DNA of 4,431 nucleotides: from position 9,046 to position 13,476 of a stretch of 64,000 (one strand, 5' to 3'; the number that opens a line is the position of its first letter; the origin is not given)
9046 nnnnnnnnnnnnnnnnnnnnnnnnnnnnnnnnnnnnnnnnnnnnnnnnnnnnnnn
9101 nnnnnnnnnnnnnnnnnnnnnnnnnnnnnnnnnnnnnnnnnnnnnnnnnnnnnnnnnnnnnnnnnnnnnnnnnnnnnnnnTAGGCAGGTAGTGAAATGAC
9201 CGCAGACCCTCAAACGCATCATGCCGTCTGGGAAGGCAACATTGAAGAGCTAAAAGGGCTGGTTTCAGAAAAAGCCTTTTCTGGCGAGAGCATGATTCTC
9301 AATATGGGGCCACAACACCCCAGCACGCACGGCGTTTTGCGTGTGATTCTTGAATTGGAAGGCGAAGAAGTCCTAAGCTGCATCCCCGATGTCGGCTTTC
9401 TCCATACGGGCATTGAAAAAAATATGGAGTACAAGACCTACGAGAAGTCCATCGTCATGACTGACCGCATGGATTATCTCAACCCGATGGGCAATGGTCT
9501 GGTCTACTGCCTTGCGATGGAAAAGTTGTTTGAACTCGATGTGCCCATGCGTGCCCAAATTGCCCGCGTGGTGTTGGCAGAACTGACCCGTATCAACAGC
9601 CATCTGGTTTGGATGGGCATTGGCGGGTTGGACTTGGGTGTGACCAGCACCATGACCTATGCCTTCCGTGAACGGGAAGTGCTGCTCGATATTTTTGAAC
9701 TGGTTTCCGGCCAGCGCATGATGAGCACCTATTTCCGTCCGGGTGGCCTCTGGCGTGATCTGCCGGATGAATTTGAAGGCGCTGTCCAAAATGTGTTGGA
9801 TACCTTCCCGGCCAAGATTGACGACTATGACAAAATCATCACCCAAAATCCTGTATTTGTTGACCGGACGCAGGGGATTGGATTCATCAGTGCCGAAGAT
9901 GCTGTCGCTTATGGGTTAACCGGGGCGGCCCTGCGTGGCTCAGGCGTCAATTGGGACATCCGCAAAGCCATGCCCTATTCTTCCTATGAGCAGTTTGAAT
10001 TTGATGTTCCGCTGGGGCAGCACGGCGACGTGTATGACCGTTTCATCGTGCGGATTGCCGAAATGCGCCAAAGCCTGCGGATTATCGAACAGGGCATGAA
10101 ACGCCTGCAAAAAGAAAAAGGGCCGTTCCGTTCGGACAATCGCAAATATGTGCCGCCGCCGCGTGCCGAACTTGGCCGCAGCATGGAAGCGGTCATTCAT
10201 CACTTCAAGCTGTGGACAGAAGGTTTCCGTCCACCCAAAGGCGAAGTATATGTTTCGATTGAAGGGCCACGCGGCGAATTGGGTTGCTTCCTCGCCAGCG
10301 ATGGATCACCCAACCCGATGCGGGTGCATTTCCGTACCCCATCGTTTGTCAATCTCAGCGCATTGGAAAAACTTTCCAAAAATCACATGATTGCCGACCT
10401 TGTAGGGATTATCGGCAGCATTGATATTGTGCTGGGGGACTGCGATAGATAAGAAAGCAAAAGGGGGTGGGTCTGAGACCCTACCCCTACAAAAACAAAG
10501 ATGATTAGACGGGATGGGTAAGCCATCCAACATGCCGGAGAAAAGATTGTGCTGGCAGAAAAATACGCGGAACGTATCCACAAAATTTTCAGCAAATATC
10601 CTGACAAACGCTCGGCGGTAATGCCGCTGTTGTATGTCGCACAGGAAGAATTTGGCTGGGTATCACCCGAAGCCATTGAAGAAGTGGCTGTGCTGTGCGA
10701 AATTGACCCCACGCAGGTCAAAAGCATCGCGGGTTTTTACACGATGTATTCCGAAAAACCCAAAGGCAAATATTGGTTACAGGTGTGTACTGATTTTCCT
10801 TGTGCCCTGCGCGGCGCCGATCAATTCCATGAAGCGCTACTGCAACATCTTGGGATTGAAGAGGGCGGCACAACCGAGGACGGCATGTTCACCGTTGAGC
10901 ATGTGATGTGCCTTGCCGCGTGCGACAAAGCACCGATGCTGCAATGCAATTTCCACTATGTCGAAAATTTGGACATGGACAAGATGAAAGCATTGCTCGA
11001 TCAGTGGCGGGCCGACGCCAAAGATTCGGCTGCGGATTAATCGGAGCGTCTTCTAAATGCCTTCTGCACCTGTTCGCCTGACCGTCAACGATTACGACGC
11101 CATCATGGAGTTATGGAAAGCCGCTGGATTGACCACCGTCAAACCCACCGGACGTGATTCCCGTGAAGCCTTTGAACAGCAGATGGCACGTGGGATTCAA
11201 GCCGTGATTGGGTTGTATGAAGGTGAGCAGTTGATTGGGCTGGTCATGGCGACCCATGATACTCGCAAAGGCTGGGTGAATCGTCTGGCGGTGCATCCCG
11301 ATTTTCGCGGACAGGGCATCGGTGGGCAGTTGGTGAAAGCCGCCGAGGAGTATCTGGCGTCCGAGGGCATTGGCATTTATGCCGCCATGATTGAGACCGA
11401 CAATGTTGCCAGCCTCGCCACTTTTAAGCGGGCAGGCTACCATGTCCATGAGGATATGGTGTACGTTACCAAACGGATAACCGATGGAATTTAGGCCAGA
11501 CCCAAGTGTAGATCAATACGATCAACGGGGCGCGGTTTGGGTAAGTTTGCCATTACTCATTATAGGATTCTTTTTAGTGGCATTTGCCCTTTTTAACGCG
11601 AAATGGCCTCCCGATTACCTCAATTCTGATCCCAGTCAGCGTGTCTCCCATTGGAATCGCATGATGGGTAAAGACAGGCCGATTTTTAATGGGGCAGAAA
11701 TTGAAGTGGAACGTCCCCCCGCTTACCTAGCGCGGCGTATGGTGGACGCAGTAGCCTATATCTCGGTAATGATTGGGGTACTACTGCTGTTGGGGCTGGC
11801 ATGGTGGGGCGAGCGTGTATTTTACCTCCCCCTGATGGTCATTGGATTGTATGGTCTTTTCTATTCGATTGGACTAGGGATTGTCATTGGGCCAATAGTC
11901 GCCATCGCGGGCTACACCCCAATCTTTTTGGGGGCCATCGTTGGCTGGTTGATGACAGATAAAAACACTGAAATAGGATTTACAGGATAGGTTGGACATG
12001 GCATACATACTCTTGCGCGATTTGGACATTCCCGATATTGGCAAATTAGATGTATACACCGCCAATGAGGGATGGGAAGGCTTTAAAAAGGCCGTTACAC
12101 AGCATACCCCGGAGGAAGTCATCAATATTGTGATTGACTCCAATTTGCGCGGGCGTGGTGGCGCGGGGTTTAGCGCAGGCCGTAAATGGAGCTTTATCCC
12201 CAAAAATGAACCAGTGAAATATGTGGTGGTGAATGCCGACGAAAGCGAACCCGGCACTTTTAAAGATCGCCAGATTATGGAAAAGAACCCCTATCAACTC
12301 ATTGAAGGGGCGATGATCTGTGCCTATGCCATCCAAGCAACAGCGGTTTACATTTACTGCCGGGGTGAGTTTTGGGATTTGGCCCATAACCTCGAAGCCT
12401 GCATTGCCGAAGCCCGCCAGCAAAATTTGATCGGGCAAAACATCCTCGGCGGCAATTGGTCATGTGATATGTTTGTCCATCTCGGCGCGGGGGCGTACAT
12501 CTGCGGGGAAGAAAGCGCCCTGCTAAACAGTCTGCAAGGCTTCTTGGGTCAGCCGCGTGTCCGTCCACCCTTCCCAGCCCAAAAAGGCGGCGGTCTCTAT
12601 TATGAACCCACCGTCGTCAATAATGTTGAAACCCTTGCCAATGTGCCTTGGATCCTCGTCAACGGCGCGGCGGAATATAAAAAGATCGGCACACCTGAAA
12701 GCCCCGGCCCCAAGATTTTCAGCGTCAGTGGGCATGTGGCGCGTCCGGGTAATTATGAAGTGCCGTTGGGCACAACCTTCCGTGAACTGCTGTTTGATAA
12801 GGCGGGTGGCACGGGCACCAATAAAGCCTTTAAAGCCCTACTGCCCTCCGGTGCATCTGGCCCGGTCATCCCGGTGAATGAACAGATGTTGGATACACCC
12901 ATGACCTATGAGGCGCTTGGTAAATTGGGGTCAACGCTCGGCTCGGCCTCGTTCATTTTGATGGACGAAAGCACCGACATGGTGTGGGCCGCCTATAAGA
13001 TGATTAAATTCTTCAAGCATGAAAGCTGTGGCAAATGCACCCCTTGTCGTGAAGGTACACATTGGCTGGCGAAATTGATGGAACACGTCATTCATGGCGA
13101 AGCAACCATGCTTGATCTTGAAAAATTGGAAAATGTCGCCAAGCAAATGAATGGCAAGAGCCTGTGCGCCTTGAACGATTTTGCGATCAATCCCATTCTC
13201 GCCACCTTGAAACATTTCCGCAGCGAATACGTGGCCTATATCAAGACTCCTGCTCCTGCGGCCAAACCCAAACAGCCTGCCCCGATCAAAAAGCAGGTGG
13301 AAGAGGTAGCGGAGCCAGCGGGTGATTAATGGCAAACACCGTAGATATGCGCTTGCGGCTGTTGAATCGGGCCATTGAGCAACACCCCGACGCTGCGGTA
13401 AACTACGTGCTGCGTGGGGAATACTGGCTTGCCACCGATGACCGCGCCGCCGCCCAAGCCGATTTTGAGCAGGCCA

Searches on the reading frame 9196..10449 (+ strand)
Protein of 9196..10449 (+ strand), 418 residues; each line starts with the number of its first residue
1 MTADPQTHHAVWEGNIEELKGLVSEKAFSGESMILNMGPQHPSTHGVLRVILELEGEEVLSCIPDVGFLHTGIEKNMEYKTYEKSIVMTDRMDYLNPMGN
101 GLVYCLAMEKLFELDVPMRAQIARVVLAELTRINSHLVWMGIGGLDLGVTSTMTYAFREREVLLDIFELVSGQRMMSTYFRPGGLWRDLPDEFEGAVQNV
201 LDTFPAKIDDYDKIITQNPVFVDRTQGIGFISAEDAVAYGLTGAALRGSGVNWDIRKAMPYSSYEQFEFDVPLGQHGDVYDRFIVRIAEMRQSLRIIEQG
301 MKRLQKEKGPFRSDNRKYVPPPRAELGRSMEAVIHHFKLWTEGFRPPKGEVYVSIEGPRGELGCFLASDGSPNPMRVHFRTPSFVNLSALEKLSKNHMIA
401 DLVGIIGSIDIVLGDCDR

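Call 33: search_protein_families(library=pfam, proteins=[window:9196-10449:+], max_evalue=0.00001)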
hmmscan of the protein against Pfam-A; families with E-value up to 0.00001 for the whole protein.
window:9196-10449:+ (418 aa): 1 family
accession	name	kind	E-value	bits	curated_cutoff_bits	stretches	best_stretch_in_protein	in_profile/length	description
PF00346.24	Complex1_49kDa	-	4.7e-114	380.5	24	1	146-418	1-271/271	Respiratory-chain NADH dehydrogenase, 49 Kd subunit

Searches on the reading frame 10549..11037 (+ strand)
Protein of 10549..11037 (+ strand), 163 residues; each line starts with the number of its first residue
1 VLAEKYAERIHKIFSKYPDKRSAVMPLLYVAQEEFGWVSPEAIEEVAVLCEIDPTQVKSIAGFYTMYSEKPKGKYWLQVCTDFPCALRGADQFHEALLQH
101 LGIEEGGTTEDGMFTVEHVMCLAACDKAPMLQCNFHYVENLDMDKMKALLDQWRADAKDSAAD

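Call 33: search_protein_families(library=pfam, proteins=[window:10549-11037:+], max_evalue=0.00001)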
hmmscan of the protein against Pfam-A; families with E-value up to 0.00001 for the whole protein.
window:10549-11037:+ (163 aa): 1 family
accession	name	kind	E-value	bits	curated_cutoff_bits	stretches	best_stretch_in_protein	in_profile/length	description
PF01257.25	2Fe-2S_thioredx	-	9.8e-51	171.9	24.8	1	10-153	1-144/145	Thioredoxin-like [2Fe-2S] ferredoxin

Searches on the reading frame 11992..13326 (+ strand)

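Call 33: search_protein_families(library=pfam, proteins=[window:11992-13326:+], max_evalue=0.00001)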
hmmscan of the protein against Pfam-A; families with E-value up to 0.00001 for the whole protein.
window:11992-13326:+ (445 aa): 4 families
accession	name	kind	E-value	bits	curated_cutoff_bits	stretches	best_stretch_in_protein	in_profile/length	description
PF01512.22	Complex1_51K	-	8.5e-46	156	31.2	1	49-219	3-149/150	Nuo51 FMN-binding domain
PF10589.14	NADH_4Fe-4S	-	7.4e-32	109.5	23.5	1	334-415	3-84/85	NADH-ubiquinone oxidoreductase-F iron-sulfur binding region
PF10531.15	SLBB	-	8.6e-10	38.7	27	1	243-294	2-53/55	SLBB domain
PF22461.2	SLBB_2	-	6.8e-06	26.5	27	0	241-297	1-59/79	SLBB domain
